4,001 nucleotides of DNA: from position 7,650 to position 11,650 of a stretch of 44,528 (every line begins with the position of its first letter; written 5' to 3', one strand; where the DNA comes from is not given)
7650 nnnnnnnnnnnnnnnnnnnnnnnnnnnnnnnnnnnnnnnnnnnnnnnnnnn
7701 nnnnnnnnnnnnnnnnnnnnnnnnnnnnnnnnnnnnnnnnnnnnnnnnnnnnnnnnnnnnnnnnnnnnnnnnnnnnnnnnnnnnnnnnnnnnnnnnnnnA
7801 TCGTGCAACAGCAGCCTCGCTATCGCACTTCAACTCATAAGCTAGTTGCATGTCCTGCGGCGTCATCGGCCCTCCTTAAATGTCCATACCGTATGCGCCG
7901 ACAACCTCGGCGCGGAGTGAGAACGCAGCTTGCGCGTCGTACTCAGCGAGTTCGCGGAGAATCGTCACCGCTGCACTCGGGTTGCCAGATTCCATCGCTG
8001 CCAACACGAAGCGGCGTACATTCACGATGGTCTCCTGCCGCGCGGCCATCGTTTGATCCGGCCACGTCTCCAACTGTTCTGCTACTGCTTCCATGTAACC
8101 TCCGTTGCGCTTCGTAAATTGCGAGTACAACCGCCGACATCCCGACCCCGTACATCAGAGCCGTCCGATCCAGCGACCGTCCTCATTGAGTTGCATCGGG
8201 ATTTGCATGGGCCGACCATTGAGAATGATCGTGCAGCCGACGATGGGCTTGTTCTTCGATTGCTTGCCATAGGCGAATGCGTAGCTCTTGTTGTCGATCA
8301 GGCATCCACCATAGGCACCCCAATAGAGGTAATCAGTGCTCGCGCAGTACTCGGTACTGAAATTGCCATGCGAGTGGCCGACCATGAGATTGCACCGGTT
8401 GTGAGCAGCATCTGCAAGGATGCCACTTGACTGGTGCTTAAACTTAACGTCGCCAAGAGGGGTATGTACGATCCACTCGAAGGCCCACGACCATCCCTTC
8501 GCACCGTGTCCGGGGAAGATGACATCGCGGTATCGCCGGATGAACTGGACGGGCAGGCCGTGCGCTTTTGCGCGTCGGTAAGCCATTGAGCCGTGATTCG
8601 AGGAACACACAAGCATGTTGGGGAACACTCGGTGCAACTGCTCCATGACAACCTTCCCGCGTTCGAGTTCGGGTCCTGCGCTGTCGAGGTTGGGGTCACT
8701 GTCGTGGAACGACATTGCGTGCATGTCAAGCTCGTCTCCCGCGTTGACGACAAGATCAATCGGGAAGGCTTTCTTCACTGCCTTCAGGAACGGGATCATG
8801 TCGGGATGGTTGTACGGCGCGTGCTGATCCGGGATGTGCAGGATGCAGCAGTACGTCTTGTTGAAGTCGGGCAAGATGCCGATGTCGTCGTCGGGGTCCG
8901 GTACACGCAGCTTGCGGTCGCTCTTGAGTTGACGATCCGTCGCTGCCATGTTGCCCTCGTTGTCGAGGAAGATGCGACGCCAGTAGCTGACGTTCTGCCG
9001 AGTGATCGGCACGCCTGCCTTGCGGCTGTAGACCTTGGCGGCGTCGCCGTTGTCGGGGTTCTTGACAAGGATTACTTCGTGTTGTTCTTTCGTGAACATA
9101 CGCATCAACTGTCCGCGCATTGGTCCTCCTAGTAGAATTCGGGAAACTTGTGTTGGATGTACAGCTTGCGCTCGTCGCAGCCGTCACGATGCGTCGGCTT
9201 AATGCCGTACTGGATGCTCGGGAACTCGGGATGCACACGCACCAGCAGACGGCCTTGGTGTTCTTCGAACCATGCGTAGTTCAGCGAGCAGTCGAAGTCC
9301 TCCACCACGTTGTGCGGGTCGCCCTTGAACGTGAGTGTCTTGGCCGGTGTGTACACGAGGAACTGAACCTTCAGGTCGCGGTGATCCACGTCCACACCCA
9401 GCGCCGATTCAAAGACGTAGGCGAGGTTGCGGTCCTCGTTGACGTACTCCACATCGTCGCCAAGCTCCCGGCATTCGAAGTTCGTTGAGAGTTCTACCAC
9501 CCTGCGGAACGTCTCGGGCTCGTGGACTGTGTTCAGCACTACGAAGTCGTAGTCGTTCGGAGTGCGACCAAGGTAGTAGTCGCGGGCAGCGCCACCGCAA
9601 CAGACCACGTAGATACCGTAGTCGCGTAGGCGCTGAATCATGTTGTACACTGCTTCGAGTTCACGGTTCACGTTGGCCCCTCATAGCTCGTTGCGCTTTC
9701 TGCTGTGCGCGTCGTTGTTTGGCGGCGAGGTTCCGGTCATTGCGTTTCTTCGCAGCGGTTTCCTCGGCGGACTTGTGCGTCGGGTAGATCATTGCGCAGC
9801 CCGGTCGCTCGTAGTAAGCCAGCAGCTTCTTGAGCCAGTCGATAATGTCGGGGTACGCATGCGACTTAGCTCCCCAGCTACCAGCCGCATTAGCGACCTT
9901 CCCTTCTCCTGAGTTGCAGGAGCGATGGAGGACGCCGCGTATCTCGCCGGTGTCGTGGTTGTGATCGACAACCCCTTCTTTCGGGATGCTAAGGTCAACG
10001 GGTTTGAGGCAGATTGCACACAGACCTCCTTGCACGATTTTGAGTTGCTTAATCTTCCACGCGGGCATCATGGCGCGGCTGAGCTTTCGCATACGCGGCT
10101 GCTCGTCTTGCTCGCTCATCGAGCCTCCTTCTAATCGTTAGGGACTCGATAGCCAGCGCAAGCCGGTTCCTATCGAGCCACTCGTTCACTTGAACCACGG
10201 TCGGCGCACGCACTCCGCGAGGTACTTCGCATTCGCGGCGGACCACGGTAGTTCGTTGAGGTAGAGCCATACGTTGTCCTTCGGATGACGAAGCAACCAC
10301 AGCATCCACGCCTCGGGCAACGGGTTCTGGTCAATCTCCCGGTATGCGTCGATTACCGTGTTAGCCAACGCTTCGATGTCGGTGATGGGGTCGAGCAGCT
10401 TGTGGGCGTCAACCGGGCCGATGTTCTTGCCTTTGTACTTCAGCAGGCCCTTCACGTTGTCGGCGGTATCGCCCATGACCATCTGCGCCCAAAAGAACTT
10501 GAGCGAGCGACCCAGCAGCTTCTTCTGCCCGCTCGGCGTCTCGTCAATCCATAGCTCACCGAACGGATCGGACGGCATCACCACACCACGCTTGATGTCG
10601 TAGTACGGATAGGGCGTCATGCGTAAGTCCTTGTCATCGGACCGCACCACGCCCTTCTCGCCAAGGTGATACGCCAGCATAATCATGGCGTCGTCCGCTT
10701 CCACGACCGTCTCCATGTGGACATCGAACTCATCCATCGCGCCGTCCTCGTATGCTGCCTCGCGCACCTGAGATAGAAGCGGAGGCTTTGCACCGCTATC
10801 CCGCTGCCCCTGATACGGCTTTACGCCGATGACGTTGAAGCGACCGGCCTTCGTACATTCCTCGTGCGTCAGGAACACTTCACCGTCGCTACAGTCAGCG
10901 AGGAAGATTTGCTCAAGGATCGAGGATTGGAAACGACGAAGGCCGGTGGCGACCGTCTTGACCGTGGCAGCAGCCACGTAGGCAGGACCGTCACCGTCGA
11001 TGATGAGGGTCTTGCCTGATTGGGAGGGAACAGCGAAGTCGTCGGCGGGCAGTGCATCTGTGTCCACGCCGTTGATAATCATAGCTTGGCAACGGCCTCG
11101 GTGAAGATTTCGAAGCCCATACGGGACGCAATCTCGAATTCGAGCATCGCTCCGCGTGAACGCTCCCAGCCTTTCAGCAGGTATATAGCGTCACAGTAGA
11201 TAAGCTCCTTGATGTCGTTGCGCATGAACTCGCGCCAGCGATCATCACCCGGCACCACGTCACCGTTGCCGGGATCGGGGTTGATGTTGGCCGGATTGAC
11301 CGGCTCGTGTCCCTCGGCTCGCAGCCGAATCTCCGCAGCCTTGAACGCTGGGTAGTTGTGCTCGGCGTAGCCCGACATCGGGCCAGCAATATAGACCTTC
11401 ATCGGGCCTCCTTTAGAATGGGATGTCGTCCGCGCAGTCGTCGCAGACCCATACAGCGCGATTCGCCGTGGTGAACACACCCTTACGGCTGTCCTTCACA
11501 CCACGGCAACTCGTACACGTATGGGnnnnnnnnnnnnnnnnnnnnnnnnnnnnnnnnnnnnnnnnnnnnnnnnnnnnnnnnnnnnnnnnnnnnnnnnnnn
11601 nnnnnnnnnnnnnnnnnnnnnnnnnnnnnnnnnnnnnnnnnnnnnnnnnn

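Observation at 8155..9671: A split minimal CCA/poly(A)-type nucleotidyltransferase and HTH-metallophosphoesterase pair may be an RNA 3'-end repair or nucleotide-signal module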

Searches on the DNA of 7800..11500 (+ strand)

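Call 5: search_dna_similar(query=window:7800-11500:+, collection=phages, mode=near, max_rows=25)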
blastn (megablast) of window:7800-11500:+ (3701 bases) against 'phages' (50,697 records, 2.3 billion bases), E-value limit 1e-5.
Records with a match: 3; places in all: 3; records where one place covers at least 80% of the query: 0.
Best place of each record, by identity: 60-80% 3.
By first word of the organism name: Ralstonia 2; Variovorax 1.
By host as written in the record: Ralstonia solanacearum 2; - 1.
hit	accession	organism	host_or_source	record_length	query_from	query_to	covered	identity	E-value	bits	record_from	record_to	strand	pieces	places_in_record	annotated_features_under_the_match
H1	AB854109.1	Ralstonia phage RSB3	Ralstonia solanacearum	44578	1976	3244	30%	77.1%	4e-132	607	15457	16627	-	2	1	putative exonuclease | putative endonuclease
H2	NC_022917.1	Ralstonia phage RSB3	Ralstonia solanacearum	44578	1976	3244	30%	77.1%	4e-132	607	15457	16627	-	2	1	exonuclease | endonuclease VII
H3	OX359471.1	Variovorax phage VAC_51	-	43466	2493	3211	19%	75.2%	2e-86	327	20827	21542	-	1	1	RNaseH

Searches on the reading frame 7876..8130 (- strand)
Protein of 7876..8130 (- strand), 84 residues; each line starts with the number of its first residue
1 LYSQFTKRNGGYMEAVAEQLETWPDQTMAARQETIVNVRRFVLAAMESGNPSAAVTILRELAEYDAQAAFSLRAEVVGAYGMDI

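Call 3: search_protein_families(library=pfam, proteins=[window:7876-8130:-], max_evalue=1)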
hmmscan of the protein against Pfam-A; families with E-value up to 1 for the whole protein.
window:7876-8130:- (84 aa): 4 families
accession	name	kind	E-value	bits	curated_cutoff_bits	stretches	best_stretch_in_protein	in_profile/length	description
PF12348.14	CLASP_N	-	0.032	14.2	27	1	24-76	17-69/227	CLASP N terminal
PF11517.13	Nab2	-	0.12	13.2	25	1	8-63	40-93/101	Nuclear abundant poly(A) RNA-bind protein 2 (Nab2)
PF08223.16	PaaX_C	-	0.14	13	22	0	2-43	10-51/91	PaaX-like protein C-terminal domain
PF03434.18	DUF276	-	0.26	10.9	25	1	6-57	68-119/291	DUF276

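Call 4: search_protein_families(library=phrogs, proteins=[window:7876-8130:-], max_evalue=0.01)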
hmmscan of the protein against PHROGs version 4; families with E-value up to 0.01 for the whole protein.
window:7876-8130:- (84 aa): 0 families
